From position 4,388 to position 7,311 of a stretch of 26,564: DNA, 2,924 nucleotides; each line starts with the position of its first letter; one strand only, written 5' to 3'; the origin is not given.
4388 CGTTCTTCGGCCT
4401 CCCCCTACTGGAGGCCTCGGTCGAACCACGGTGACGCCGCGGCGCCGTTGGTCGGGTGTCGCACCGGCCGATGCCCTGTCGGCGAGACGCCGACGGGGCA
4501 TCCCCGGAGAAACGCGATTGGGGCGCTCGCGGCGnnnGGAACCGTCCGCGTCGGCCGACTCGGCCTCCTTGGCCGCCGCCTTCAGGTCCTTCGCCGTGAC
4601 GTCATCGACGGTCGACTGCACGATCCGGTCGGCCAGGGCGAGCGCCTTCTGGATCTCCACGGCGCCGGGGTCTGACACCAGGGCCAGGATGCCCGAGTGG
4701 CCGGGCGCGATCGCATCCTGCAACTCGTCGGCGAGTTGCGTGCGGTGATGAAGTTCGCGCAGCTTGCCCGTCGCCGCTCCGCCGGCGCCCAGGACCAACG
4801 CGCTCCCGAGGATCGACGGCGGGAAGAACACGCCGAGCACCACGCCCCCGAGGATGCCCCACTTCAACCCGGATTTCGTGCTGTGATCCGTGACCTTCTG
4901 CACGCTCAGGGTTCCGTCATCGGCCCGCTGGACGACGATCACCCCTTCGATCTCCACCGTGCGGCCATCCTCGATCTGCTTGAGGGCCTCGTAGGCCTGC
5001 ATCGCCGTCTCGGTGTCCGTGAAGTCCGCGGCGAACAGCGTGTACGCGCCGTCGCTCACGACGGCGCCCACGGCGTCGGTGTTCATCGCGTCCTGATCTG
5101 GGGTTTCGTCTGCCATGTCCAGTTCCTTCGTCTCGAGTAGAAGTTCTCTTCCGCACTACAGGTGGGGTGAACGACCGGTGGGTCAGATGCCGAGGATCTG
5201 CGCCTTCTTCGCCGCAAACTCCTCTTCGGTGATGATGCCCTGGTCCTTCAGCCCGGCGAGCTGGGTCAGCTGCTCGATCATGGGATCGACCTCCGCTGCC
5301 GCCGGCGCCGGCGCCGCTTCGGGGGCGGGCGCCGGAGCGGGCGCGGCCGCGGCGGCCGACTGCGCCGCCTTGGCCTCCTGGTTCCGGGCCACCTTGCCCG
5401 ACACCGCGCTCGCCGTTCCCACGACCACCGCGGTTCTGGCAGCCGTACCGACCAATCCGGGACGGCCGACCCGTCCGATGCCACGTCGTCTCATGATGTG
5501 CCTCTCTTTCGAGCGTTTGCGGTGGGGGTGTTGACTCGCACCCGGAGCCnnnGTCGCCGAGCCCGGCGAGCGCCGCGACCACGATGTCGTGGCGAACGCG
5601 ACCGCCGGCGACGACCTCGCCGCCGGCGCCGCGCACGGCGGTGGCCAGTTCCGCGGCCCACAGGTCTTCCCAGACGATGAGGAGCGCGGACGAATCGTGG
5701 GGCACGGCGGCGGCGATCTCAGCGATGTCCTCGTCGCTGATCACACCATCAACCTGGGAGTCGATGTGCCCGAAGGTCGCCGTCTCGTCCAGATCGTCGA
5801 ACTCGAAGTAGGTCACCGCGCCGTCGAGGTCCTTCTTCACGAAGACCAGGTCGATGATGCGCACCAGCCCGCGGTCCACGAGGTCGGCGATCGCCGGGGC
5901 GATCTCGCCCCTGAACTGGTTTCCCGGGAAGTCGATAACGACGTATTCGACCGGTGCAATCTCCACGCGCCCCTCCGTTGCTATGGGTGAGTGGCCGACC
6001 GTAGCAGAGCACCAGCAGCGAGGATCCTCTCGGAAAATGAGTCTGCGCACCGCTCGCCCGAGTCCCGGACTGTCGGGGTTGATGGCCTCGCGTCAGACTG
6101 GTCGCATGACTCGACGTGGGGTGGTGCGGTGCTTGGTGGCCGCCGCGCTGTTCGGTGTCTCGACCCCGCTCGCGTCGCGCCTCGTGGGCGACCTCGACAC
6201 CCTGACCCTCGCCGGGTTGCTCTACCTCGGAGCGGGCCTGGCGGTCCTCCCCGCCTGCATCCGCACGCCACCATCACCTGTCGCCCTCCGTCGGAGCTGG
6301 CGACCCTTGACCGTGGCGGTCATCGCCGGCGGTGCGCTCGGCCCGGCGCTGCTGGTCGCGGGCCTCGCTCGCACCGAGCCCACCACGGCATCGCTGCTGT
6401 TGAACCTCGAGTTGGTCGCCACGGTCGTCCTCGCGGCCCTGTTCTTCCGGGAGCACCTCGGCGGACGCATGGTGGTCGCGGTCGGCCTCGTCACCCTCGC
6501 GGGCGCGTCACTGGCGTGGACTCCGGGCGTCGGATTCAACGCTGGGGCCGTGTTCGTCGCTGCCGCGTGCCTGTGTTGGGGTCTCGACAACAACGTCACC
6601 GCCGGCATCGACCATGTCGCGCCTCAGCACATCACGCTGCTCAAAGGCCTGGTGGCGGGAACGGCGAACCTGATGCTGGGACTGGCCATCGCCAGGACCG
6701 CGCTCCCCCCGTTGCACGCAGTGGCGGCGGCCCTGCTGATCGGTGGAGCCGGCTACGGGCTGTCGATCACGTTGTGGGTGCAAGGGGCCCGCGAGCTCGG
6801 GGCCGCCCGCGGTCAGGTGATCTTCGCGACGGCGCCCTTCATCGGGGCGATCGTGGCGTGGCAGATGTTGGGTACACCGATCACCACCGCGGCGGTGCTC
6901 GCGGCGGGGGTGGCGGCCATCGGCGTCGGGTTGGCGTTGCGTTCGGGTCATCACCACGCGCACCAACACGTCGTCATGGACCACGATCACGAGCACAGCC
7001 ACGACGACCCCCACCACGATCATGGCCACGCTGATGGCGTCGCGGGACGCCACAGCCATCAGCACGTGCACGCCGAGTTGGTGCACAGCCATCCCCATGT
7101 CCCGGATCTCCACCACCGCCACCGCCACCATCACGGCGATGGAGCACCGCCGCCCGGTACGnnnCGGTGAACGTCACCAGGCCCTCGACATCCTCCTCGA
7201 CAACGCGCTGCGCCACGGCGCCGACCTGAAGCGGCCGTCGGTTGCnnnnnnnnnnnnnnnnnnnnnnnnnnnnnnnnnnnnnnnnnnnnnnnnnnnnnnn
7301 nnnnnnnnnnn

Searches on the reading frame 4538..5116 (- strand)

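Call 9: search_protein_families(library=pfam, proteins=[window:4538-5116:-], max_evalue=0.01)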
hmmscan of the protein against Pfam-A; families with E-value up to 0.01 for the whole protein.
window:4538-5116:- (193 aa): 1 family
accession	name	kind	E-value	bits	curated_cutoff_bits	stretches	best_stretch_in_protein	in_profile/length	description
PF06897.17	DUF1269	-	2.4e-09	37.8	26.9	1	86-181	3-98/100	Protein of unknown function (DUF1269)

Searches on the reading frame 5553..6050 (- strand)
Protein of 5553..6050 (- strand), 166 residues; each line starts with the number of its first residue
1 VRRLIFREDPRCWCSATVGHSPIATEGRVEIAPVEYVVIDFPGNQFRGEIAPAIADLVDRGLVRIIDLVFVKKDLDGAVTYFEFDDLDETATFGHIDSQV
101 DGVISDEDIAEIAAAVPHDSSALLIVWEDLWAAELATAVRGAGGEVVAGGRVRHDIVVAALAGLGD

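Call 9: search_protein_families(library=pfam, proteins=[window:5553-6050:-], max_evalue=0.01)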
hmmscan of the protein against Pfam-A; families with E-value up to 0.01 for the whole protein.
window:5553-6050:- (166 aa): 2 families
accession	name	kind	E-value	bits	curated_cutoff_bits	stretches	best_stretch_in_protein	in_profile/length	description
PF19850.4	DUF6325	-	2.7e-12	47.4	23.4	1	32-161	3-132/141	Family of unknown function (DUF6325)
PF06897.17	DUF1269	-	0.0012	19.6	26.9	1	91-148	26-84/100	Protein of unknown function (DUF1269)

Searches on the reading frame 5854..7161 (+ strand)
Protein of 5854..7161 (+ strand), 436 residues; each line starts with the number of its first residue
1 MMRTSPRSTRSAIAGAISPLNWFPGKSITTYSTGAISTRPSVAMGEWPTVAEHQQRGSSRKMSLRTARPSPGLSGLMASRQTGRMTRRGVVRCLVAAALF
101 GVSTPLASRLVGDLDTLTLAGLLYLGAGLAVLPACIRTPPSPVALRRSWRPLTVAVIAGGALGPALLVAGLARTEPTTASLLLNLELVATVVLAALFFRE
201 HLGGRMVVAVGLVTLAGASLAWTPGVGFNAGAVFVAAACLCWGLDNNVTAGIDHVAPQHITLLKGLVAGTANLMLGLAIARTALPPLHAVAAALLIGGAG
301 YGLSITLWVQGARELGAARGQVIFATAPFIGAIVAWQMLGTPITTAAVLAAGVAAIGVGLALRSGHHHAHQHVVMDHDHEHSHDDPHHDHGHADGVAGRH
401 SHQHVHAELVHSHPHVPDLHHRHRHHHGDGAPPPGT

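Call 9: search_protein_families(library=pfam, proteins=[window:5854-7161:+], max_evalue=0.01)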
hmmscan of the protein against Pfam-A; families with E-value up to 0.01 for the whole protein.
window:5854-7161:+ (436 aa): 1 family
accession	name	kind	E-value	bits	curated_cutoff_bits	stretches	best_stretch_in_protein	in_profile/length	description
PF00892.27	EamA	-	1.8e-28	99.9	28.2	2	89-216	3-129/135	EamA-like transporter family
